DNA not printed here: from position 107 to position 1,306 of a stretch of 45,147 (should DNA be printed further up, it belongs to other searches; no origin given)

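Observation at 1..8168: Unassigned sugar catabolic cluster combining an archaeal-type cupin PGI, FGGY kinase, two dehydrogenases, a PTE-like lactonase, a ketose 3-epimerase and a polyol dehydrogenase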

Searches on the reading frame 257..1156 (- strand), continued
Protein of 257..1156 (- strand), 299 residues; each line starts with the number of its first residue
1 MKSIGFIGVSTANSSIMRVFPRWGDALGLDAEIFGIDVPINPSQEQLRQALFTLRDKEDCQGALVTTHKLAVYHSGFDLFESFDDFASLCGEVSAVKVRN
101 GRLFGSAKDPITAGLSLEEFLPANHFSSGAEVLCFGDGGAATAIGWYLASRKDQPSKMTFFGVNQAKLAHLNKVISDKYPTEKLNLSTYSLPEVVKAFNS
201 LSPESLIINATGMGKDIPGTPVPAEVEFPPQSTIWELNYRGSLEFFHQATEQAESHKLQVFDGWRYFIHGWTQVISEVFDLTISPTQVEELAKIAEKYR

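Call 22: find_related_loci(query=A1, collection=genome_contigs, flank=10000)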
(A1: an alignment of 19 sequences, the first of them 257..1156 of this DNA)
Query A1 (299 aa) in genome_contigs; peptide patterns used: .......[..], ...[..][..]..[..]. (x = any residue, [..] = any of these).
365 stretches matched a pattern; 263 encode a relative of the query (tblastn E <= 1e-3); the best 80 are kept; 80 distinct loci.
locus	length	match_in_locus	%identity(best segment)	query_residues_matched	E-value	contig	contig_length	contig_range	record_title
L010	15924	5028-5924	64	1-299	1e-133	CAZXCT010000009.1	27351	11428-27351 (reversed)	MAG TPA_asm: uncultured Bifidobacterium sp. isolate binchicken_co208_61 genome assembly, contig: NODE_2443_length_27351_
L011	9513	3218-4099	54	6-299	6e-109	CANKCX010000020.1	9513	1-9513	MAG: Actinobacteria bacterium isolate RH-27jun17-104 genome assembly, contig: RH-27jun17-C21125, whole genome shotgun se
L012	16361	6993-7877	53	2-296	3e-107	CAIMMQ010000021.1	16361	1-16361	MAG: uncultured actinobacterium isolate Umea3_bin-0534 genome assembly, contig: bin-0534:021/139, whole genome shotgun s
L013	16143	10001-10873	54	6-296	4e-107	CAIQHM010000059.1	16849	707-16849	MAG: uncultured actinobacterium isolate KT5_bin-476 genome assembly, contig: bin-476:059/100, whole genome shotgun seque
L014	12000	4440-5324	54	6-297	9e-107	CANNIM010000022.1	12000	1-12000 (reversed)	MAG: Actinobacteria bacterium isolate ZH-Jul18-76 genome assembly, contig: ZH-Jul18-C5388, whole genome shotgun sequence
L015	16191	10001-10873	53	6-296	1e-105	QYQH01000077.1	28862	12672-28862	MAG: Actinomycetales bacterium isolate PowLak16_MAG7 c_000000005620, whole genome shotgun sequence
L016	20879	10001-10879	53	6-299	6e-101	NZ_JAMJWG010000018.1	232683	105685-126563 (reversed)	Streptomyces sp. ODS25 18, whole genome shotgun sequence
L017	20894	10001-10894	53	2-299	6e-101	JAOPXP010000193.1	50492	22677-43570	MAG: Marmoricola sp. isolate RYN_204 scaffold_2791217, whole genome shotgun sequence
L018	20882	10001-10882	53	6-299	4e-101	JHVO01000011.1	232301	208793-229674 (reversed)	Geodermatophilaceae bacterium URHB0062 N552DRAFT_scaffold00008.8_C, whole genome shotgun sequence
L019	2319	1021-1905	53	2-299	2e-105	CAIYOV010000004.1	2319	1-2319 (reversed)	MAG: uncultured Bacteroidetes bacterium isolate LJ_bin-3609 genome assembly, contig: bin-3609:004/556, whole genome shot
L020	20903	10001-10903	52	6-299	3e-100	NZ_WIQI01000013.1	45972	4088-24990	Ornithinicoccus halotolerans strain EGI 80423 EGI_scaffold13, whole genome shotgun sequence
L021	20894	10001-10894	52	2-299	7e-100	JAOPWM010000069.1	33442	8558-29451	MAG: Blastococcus sp. isolate RYN_174 scaffold_2540561, whole genome shotgun sequence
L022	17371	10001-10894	52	2-299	3e-99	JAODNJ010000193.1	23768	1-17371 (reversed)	MAG: Frankiales bacterium isolate RYN_115 scaffold_243364, whole genome shotgun sequence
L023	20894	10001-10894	52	2-299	7e-98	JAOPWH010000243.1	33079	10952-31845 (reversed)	MAG: Blastococcus sp. isolate RYN_169 scaffold_1452901, whole genome shotgun sequence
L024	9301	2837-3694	52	3-291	9e-98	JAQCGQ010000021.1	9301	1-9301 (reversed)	MAG: Actinomycetota bacterium isolate casp40-mb.21 NODE_17361_length_9301_cov_0.057488, whole genome shotgun sequence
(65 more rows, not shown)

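Call 26: search_solved_structures(query=L001:10900-11811:+, max_evalue=0.00001, show_alignments=3)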
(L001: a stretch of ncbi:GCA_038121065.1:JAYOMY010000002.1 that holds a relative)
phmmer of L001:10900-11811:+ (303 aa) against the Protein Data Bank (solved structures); distinct sequences matched with E-value up to 0.00001: 128 (the best 60 are shown).
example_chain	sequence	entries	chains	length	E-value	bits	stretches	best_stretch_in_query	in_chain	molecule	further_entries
3pnz_A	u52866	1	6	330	2.4e-35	125.8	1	1-280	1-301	Phosphotriesterase family protein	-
4lef_C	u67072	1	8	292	2.9e-24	89.5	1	37-298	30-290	Phosphotriesterase homology protein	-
1bf6_A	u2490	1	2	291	2.9e-24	89.5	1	37-298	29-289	PHOSPHOTRIESTERASE HOMOLOGY PROTEIN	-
3f4c_A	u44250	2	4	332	3.1e-23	86.1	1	2-220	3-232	Organophosphorus hydrolase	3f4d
3orw_A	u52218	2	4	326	1.2e-22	84.2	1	3-220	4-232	Phosphotriesterase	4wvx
4h9u_A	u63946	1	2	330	1.2e-22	84.1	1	3-220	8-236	Phosphotriesterase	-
4h9y_A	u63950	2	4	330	1.4e-22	83.9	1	3-220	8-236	Phosphotriesterase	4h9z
3ojg_A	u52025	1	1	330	1.6e-22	83.7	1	3-220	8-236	Phosphotriesterase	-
3tn3_A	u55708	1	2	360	1.6e-22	83.7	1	3-220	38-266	Phosphotriesterase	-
4h9t_A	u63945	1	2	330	1.8e-22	83.5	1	3-220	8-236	Phosphotriesterase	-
5ch9_A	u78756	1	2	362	2.2e-22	83.3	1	3-219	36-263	Phosphotriesterase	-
3tn4_A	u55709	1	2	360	3e-22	82.8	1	3-220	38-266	Phosphotriesterase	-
6jss_A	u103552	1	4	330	3e-22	82.8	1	3-220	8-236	Phosphotriesterase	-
6jst_A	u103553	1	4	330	3.9e-22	82.5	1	3-220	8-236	Phosphotriesterase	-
3tn5_A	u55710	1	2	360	4.3e-22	82.3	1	3-220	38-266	Phosphotriesterase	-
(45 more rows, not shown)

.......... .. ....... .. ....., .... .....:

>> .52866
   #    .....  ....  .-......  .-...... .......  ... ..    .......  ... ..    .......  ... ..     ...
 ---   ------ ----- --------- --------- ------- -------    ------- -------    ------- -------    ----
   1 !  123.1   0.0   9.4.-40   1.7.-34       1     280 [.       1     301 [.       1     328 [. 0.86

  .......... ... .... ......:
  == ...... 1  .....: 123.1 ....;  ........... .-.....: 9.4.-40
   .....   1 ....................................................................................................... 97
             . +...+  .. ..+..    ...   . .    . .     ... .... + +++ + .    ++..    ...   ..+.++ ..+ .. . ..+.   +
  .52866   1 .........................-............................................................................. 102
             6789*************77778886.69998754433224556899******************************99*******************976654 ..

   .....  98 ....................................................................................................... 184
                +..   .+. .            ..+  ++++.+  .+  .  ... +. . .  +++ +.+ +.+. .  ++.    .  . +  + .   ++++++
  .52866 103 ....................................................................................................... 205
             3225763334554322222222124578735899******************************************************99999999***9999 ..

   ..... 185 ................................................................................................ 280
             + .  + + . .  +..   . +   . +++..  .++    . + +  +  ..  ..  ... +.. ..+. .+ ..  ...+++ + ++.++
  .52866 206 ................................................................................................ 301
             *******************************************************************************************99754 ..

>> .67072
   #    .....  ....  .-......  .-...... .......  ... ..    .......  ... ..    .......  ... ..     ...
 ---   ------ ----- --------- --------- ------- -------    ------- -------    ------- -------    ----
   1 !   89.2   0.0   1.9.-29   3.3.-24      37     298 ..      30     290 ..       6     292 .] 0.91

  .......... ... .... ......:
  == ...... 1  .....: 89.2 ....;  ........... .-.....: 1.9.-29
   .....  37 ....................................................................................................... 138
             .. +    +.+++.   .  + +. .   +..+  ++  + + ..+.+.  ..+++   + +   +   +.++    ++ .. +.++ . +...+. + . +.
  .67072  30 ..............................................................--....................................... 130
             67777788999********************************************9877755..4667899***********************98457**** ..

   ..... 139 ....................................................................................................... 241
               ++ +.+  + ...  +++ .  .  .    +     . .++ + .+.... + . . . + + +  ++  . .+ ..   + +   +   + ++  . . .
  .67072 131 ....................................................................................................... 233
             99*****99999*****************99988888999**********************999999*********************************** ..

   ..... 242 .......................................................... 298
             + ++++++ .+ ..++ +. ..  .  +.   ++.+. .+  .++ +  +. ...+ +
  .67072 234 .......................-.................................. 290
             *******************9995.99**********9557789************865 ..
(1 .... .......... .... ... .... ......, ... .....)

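Call 29: search_solved_structures(query=A1, max_evalue=0.001, show_alignments=2)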
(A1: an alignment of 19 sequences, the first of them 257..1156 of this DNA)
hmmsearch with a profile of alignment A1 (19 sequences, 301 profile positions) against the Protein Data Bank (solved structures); distinct sequences matched with E-value up to 0.001: 13.
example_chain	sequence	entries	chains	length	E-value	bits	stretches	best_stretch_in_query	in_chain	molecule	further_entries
1nvt_A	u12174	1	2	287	2.7e-11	46.4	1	70-243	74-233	Shikimate 5'-dehydrogenase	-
7cok_A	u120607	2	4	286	6.5e-09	38.6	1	70-236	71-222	5-ketofructose reductase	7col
3jyo_A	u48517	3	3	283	4.5e-07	32.5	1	80-224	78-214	Quinate/shikimate dehydrogenase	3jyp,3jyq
2nlo_A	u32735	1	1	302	5.1e-07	32.4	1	80-224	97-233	Shikimate dehydrogenase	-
3tnl_A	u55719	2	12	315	1.3e-06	31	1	79-242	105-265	Shikimate dehydrogenase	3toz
2egg_A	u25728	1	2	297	9.1e-06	28.3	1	70-175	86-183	Shikimate 5-dehydrogenase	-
3t4e_A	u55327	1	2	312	1.7e-05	27.4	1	77-254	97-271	Quinate/shikimate dehydrogenase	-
1wxd_A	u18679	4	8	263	2.5e-05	26.8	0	200-255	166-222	shikimate 5-dehydrogenase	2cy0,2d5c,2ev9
2hk7_A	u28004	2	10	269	6.2e-05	25.5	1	81-153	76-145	Shikimate dehydrogenase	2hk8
2hk9_A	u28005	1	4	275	6.6e-05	25.4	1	81-153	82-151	Shikimate dehydrogenase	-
1npd_A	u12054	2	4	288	0.0001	24.8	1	78-254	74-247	HYPOTHETICAL SHIKIMATE 5-DEHYDROGENASE-LIKE PROTEIN YDIB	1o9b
1vi2_A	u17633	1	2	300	0.00011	24.7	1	78-254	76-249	Shikimate 5-dehydrogenase 2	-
3o8q_B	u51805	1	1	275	0.00097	21.6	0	82-241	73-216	Shikimate 5-dehydrogenase I alpha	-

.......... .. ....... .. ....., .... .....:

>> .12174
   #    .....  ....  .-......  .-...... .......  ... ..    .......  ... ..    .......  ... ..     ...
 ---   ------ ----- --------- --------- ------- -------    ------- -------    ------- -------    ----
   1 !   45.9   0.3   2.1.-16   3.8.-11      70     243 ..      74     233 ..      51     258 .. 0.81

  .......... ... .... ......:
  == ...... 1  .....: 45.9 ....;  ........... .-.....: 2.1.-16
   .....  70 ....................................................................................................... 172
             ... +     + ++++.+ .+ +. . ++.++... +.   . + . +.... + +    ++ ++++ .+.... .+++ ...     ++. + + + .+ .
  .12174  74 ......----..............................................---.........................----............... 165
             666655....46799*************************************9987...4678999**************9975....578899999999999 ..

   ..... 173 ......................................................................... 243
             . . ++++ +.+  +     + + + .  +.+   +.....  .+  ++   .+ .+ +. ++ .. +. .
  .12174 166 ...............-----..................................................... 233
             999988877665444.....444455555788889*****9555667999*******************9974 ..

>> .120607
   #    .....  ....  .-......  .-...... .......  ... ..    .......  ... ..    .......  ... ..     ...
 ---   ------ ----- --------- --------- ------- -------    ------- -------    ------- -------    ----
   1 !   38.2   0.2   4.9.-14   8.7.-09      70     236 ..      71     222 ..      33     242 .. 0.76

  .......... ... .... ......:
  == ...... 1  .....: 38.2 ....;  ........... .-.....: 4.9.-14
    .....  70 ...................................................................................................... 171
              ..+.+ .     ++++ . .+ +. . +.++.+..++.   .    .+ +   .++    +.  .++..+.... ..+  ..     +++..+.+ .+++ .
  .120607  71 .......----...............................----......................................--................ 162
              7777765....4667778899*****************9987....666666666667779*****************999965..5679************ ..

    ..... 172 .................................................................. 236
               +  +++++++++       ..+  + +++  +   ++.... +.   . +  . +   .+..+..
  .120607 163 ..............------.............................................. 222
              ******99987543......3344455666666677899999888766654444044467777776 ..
